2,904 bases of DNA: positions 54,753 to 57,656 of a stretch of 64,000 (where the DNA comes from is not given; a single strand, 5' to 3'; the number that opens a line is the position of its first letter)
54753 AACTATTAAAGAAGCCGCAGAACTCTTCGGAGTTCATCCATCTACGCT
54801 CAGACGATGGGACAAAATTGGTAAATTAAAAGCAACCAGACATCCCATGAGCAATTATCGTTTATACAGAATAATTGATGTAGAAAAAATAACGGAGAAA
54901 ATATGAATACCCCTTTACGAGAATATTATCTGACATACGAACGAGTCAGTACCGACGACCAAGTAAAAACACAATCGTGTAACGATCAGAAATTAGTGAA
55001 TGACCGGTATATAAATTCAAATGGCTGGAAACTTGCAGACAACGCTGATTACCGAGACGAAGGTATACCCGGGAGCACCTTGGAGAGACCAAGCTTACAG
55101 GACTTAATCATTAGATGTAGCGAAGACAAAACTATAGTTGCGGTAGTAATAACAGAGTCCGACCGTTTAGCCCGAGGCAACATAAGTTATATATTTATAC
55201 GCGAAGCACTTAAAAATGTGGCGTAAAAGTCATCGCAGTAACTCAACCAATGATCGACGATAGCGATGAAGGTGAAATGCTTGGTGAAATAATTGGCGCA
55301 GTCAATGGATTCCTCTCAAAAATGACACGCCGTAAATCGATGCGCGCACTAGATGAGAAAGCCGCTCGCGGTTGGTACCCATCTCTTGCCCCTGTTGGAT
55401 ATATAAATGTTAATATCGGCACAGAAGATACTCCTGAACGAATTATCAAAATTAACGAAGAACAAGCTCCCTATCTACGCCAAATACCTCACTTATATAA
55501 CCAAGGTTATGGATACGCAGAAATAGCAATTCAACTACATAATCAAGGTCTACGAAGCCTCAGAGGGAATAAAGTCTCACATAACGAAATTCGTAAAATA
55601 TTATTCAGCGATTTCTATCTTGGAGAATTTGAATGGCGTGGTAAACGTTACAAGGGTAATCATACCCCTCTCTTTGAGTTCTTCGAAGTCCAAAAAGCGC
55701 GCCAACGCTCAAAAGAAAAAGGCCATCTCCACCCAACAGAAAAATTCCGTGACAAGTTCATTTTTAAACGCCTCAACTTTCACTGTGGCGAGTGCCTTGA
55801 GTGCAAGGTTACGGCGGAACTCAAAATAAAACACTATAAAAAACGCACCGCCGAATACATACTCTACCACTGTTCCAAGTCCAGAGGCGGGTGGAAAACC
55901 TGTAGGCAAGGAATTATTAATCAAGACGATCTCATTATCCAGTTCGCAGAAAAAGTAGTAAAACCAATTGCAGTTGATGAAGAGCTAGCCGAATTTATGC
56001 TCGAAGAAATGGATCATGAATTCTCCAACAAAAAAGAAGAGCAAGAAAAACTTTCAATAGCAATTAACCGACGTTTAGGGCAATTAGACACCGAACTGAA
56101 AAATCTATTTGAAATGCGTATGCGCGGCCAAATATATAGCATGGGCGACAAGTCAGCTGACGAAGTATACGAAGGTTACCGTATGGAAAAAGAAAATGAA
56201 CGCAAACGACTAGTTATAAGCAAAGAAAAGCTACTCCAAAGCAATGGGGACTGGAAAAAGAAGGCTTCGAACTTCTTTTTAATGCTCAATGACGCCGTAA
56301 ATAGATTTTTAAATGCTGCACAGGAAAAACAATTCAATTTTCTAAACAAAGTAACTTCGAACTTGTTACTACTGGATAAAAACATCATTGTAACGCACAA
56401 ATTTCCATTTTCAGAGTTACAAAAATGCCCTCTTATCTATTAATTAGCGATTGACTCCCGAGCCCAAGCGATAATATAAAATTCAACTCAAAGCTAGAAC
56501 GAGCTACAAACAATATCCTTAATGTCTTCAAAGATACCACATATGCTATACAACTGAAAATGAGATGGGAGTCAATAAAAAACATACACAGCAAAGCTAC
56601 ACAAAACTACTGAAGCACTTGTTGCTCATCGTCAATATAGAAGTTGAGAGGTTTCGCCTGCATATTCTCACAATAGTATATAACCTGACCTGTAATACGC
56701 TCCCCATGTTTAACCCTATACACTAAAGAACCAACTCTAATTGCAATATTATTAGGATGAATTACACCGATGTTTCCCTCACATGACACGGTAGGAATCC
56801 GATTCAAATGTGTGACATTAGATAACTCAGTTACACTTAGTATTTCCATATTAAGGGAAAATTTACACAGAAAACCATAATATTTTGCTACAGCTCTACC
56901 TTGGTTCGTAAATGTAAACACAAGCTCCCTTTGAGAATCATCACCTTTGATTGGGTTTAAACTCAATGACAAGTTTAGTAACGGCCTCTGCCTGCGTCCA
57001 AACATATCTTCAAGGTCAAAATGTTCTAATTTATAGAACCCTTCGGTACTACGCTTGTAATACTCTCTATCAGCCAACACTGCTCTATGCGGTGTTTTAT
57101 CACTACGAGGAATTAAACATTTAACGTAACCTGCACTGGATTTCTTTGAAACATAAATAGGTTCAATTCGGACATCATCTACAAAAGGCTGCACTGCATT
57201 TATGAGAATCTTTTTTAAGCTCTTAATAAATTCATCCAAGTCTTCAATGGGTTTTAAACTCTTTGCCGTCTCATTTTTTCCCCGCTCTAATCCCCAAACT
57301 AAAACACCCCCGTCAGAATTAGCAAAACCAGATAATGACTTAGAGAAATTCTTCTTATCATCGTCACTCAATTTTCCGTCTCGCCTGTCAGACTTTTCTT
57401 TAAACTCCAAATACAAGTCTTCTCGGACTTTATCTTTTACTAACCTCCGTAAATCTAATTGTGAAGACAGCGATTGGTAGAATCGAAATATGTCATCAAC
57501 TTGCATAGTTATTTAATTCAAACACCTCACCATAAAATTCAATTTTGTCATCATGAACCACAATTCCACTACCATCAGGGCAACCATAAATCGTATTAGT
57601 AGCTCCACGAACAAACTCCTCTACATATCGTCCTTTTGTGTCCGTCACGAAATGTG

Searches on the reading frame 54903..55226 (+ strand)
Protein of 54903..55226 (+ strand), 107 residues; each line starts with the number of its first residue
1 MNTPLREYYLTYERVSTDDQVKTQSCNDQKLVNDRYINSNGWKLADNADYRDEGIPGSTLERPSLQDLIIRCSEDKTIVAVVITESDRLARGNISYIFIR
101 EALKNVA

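Call 11: search_protein_families(library=pfam, proteins=[window:54903-55226:+], max_evalue=0.001)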
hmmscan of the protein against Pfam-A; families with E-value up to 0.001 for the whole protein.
window:54903-55226:+ (107 aa): 1 family
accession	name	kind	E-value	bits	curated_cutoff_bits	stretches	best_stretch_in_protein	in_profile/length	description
PF00239.26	Resolvase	-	1e-12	48.8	23.3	1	11-104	3-90/145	Resolvase, N terminal domain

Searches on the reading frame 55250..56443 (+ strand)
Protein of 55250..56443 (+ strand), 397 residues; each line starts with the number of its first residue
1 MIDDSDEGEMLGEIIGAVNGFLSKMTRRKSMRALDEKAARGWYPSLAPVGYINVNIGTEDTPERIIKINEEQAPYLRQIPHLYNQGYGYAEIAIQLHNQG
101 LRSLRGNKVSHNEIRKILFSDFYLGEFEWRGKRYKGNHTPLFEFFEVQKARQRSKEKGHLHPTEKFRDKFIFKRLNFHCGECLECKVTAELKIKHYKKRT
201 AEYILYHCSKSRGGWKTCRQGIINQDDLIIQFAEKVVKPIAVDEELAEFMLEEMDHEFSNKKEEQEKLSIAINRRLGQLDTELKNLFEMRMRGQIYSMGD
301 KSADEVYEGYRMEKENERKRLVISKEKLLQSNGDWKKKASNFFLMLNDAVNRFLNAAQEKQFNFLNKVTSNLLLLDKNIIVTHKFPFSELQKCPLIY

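Call 11: search_protein_families(library=pfam, proteins=[window:55250-56443:+], max_evalue=0.001)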
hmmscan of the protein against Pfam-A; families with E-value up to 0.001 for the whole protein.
window:55250-56443:+ (397 aa): 1 family
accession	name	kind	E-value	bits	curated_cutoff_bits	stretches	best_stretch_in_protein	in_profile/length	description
PF07508.19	Recombinase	-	2.8e-11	44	21.1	1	70-143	1-88/102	Recombinase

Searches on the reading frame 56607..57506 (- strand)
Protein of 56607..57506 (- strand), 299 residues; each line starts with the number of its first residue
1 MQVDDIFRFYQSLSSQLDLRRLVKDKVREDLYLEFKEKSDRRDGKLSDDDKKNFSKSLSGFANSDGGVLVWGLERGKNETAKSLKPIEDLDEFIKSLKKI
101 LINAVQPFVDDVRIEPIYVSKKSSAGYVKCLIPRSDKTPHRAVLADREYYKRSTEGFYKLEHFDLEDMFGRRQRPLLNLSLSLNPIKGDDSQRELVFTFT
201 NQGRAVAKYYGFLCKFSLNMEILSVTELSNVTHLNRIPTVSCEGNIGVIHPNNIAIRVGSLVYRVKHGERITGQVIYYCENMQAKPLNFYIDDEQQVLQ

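Call 3: search_protein_families(library=pfam, proteins=[window:56607-57506:-], max_evalue=0.01)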
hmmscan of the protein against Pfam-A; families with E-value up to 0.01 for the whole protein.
window:56607-57506:- (299 aa): 1 family
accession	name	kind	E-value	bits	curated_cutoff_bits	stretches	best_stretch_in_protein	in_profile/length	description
PF04326.19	SLFN_AlbA_2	-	1e-09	39.4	25.3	1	29-156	1-113/118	Schlafen, AlbA_2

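Call 4: search_protein_families(library=ncbifam, proteins=[window:56607-57506:-], max_evalue=0.01)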
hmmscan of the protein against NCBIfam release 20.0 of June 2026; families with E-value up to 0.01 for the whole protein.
window:56607-57506:- (299 aa): 0 families

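Call 47: find_related_loci(query=window:56607-57506:-, collection=viral_contigs, flank=10000)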
Query window:56607-57506:- (299 aa) in viral_contigs; peptide patterns used: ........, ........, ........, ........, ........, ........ (x = any residue, [..] = any of these).
19 stretches matched a pattern, but none encodes a relative of the query by tblastn (E <= 1e-3).

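Call 53: search_protein_families(library=padloc, proteins=[window:56607-57506:-], max_evalue=0.01)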
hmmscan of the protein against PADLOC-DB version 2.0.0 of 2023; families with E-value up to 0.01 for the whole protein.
window:56607-57506:- (299 aa): 0 families

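Call 54: search_protein_families(library=phrogs, proteins=[window:56607-57506:-], max_evalue=0.001)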
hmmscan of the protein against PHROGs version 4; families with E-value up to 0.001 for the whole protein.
window:56607-57506:- (299 aa): 1 family
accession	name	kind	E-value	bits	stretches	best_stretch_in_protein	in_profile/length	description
phrog_12156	-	DNA, RNA and nucleotide metabolism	3.5e-12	46.8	1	35-169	18-148/485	DNA helicase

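Call 69: find_homologous_proteins(query=window:56607-57506:-)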
Query window:56607-57506:- (299 aa): 410 proteins with E <= 0.001 among 1497 candidates; the best 120 are listed.
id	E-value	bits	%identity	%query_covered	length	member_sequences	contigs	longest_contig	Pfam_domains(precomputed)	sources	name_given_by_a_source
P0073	2.2e-196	669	100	100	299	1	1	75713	PF04326.20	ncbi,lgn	-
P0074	1.0e-190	650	97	100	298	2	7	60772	PF04326.20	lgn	-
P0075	2.2e-105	370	58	96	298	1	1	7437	PF04326.20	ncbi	-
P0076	5.4e-105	369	58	97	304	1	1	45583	PF04326.20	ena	-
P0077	6.8e-104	365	57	96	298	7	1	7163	PF04326.20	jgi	jgi:hypothetical protein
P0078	4.4e-103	363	56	98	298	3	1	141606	PF04326.20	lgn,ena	-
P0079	3.6e-101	356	57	95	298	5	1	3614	PF04326.20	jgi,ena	-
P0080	3.8e-101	356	56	98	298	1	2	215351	PF04326.20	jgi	jgi:Schlafen, AlbA_2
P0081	3.9e-101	356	56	98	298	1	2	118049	PF04326.20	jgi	jgi:hypothetical protein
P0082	2.1e-99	351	57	98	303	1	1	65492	PF04326.20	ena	-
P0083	3.4e-99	350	54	97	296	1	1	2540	PF04326.20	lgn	-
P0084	4.8e-99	349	55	97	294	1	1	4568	PF04326.20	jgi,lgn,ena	-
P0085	2.4e-98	347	55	96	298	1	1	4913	PF04326.20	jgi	jgi:hypothetical protein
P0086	2.5e-98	347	56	96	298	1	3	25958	PF04326.20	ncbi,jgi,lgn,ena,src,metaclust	metaclust:\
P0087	2.7e-98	347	54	96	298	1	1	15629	PF04326.20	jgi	jgi:Putative DNA-binding domain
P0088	1.4e-97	345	54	96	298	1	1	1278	PF04326.20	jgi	-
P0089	1.6e-97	344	55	96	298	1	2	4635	PF04326.20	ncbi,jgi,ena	-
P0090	2.0e-97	344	56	95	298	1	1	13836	PF04326.20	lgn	-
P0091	5.0e-96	340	56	97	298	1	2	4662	PF04326.20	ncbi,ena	-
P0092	5.8e-96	339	55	96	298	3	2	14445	PF04326.20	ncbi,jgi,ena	-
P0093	3.8e-95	337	57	94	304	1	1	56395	PF04326.20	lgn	-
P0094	7.5e-95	336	54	95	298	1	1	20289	PF04326.20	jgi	-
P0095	4.6e-94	333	52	99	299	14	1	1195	PF04326.20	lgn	-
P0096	6.5e-94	333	53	97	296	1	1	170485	PF04326.20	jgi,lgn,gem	-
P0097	4.2e-92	327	58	88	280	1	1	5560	PF04326.20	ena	-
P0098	1.0e-91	325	53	98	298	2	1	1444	PF04326.20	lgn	-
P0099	5.3e-91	323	51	95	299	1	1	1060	PF04326.20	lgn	-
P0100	1.5e-90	322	52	97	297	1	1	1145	PF04326.20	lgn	-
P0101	1.9e-90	321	51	98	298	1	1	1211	PF04326.20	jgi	jgi:hypothetical protein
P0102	5.8e-90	320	53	98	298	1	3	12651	PF04326.20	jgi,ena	-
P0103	8.7e-90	319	52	96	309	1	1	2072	PF04326.20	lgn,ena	-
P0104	3.4e-89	317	53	92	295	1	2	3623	PF04326.20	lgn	-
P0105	8.0e-89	316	53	94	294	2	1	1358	PF04326.20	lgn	-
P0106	1.4e-88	315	51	96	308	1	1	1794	PF04326.20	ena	-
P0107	2.2e-88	314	50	98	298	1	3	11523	PF04326.20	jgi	jgi:Putative DNA-binding domain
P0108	4.9e-88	313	50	94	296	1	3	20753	PF04326.20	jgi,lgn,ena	-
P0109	1.5e-86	308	52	95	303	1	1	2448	PF04326.20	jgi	jgi:hypothetical protein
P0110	2.9e-86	307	51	93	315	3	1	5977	PF04326.20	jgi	jgi:Putative DNA-binding domain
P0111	3.0e-86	307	53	94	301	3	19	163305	PF04326.20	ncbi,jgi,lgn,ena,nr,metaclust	ncbi:MAG: hypothetical protein A3F31_04505 [Candidatus Levybacteria bacterium RIFCSPHIGHO2_12_FULL_3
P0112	3.5e-86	307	52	95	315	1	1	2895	PF04326.20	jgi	jgi:hypothetical protein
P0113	3.4e-85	304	51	93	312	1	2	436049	PF04326.20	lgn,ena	-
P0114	4.8e-85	303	49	97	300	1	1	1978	PF04326.20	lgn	-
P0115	1.8e-84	302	49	97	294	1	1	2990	PF04326.20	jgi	-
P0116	7.4e-84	300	52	94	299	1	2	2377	PF04326.20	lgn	-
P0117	1.1e-83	299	50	95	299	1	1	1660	PF04326.20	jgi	-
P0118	1.4e-83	299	49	99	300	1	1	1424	PF04326.20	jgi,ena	-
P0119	1.4e-83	299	48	96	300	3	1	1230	PF04326.20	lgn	-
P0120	1.5e-83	299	50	98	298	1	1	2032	PF04326.20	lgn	-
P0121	6.8e-83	296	51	95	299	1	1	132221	PF04326.20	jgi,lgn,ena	-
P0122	2.7e-82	294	49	95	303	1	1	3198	PF04326.20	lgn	-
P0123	6.1e-82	293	50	98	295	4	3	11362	PF04326.20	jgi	jgi:hypothetical protein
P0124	2.2e-81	291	51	95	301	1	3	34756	PF04326.20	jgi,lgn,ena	-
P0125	1.6e-80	289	49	98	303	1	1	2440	PF04326.20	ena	-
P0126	2.4e-80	288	50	93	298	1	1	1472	PF04326.20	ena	-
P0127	2.7e-80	288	47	95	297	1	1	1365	PF04326.20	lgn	-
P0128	9.9e-80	286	47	97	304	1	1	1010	PF04326.20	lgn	-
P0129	1.1e-79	286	49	95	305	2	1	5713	PF04326.20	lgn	-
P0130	2.7e-79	285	47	97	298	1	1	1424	PF04326.20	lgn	-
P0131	3.5e-79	284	61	70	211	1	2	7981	PF04326.20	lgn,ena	-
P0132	3.6e-79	284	47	96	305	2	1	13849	PF04326.20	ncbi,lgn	-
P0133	3.8e-79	284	48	95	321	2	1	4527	PF04326.20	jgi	jgi:hypothetical protein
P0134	4.1e-79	284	48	98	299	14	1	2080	PF04326.20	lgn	-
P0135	4.6e-79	284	47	98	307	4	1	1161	PF04326.20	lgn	-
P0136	5.4e-79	284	48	96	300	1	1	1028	PF04326.20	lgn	-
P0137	5.4e-79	284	48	95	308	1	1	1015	PF04326.20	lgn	-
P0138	1.6e-78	282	47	98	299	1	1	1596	PF04326.20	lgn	-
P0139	3.5e-78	281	46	98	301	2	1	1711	PF04326.20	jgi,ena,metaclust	metaclust:\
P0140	4.7e-78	281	50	93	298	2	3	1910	PF04326.20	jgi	-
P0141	6.5e-78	280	51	89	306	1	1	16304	PF04326.20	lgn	-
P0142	1.3e-77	279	48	93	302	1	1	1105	PF04326.20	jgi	jgi:hypothetical protein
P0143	1.5e-77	279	45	99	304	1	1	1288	PF04326.20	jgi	-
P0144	1.7e-77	279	47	97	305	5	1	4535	PF04326.20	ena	-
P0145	1.9e-77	279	48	99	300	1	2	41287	PF04326.20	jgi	-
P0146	2.3e-77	278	61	70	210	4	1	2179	PF04326.20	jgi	-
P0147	3.3e-77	278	48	95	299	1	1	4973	PF04326.20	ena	-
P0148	4.2e-77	277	48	95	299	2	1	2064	PF04326.20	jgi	-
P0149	1.0e-76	276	48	94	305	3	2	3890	PF04326.20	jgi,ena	-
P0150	1.1e-76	276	48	95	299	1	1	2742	PF04326.20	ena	-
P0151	2.2e-76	275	51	94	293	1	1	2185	PF04326.20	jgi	jgi:hypothetical protein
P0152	3.0e-76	275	45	99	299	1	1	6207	PF04326.20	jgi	jgi:hypothetical protein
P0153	3.7e-76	274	47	95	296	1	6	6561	PF04326.20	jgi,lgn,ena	-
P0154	6.2e-76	274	46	92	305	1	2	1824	PF04326.20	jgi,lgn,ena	-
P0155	7.6e-76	273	46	98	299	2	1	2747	PF04326.20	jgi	jgi:hypothetical protein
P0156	9.6e-76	273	48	92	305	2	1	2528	PF04326.20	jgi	jgi:hypothetical protein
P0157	1.2e-75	273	46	95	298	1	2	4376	PF04326.20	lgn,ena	-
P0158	2.6e-75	272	46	95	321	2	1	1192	PF04326.20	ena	-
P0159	3.1e-75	271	46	92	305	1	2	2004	PF04326.20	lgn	-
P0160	4.1e-75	271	48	92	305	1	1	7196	PF04326.20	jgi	jgi:hypothetical protein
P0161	5.8e-75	270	46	95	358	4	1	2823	PF04326.20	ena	-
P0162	7.9e-75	270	48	93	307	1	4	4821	PF04326.20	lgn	-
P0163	1.0e-74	270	47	95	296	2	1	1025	PF04326.20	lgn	-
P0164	1.5e-74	269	45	92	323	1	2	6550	PF04326.20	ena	-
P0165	2.7e-74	268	46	96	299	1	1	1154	PF04326.20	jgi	jgi:Putative DNA-binding domain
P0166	2.9e-74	268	47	95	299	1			PF04326.20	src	-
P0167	1.2e-73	266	46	99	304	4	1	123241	PF04326.20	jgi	jgi:hypothetical protein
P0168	1.3e-73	266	46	93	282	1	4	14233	PF04326.20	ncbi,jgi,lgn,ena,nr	ncbi:MAG: ATP-binding protein [Nitrospirae bacterium]|nr:MAG: ATP-binding protein [Nitrospirota bact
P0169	1.5e-73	266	46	95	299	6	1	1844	PF04326.20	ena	-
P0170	9.3e-73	263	46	94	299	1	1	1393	PF04326.20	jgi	jgi:hypothetical protein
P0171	1.0e-71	260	45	97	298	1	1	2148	PF04326.20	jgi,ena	-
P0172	1.3e-71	259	45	95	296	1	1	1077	PF04326.20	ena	-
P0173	3.6e-71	258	48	85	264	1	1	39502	PF04326.20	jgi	jgi:hypothetical protein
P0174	5.3e-71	257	46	94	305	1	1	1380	PF04326.20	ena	-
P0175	8.8e-71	257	44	98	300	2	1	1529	PF04326.20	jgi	jgi:hypothetical protein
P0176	2.2e-70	255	52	78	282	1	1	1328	PF04326.20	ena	-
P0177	3.0e-70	255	47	93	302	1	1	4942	PF04326.20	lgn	-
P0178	2.4e-68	249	45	95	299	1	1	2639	PF04326.20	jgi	jgi:schlafen family protein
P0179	2.5e-68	249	43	98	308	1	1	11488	PF04326.20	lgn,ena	-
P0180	4.6e-68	248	45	95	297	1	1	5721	PF04326.20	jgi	jgi:schlafen family protein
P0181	7.6e-68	247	45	93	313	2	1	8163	PF04326.20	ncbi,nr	ncbi:MAG: ATP-binding protein [Phycisphaerales bacterium]|nr:ATP-binding protein [Phycisphaerales ba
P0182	2.5e-67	245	46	94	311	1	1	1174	PF04326.20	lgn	-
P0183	3.2e-67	245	44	93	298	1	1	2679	PF04326.20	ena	-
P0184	7.9e-66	240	43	97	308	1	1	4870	PF04326.20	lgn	-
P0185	1.6e-64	236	44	93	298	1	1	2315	PF04326.20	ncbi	ncbi:MAG: ATP-binding protein [Hyphomicrobium sp.]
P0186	2.4e-63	232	45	88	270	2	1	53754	PF04326.20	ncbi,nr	ncbi:MAG: ATP-binding protein [Nitrospira sp.]|nr:ATP-binding protein [Nitrospira sp.]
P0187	2.8e-63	232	45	94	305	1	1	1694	PF04326.20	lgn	-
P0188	4.4e-63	231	45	92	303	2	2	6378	PF04326.20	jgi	jgi:hypothetical protein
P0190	6.2e-63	231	49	79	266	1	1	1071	PF04326.20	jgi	jgi:Putative DNA-binding domain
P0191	7.4e-63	231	44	93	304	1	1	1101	PF04326.20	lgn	-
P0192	1.5e-62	230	43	92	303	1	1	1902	PF04326.20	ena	-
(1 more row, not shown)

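Call 70: find_encoding_contigs(protein=P0074, flank=10000, max_places=8)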
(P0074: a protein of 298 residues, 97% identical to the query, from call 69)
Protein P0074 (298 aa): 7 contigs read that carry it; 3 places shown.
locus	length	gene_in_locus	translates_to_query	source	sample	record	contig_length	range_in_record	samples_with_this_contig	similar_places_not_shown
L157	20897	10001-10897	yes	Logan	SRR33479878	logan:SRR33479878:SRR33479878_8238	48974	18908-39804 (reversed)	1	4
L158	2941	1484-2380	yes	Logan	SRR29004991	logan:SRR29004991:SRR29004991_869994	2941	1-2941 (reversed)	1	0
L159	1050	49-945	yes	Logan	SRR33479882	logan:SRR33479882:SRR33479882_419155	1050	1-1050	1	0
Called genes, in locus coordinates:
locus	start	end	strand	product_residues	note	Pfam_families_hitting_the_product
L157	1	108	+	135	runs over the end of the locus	PF02823:ATP-synt_DE_N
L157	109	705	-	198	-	PF00730:HhH-GPD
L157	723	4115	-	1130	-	-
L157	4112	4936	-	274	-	-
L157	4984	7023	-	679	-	PF01751:Toprim, PF01131:Topoisom_bac, PF01396:Zn_ribbon_Top1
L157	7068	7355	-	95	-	PF18917:LiaI-LiaF-like_TM1, PF22570:LiaF-TM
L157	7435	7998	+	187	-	PF13302:Acetyltransf_3, PF13420:Acetyltransf_4, PF00583:Acetyltransf_1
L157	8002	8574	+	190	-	PF13302:Acetyltransf_3, PF13527:Acetyltransf_9 (faint), PF00583:Acetyltransf_1, PF13673:Acetyltransf_10, PF13508:Acetyltransf_7, PF08445:FR47 (weak)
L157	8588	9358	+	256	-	PF03372:Exo_endo_phos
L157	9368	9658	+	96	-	PF03575:Peptidase_S51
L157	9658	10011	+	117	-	PF03575:Peptidase_S51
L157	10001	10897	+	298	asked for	PF04326:SLFN_AlbA_2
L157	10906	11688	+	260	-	PF12697:Abhydrolase_6, PF00561:Abhydrolase_1, PF12146:Hydrolase_4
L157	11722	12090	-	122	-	-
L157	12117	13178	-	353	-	PF02481:DNA_processg_A, PF17782:WHD_DprA (weak)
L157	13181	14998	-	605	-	PF03717:PBP_dimer, PF00905:Transpeptidase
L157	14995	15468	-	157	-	-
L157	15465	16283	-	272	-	PF04085:MreC (weak)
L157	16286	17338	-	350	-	PF06723:MreB_Mbl, PF00022:Actin (faint), PF14450:FtsA (faint), PF25216:Volactin (weak), PF00012:HSP70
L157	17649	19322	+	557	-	PF04932:Wzy_C, PF13414:TPR_11 (faint)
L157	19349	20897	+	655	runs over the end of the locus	PF17764:PriA_3primeBD, PF00270:DEAD, PF04851:ResIII, PF00271:Helicase_C (weak), PF18074:PriA_C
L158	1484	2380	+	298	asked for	PF04326:SLFN_AlbA_2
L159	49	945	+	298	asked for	PF04326:SLFN_AlbA_2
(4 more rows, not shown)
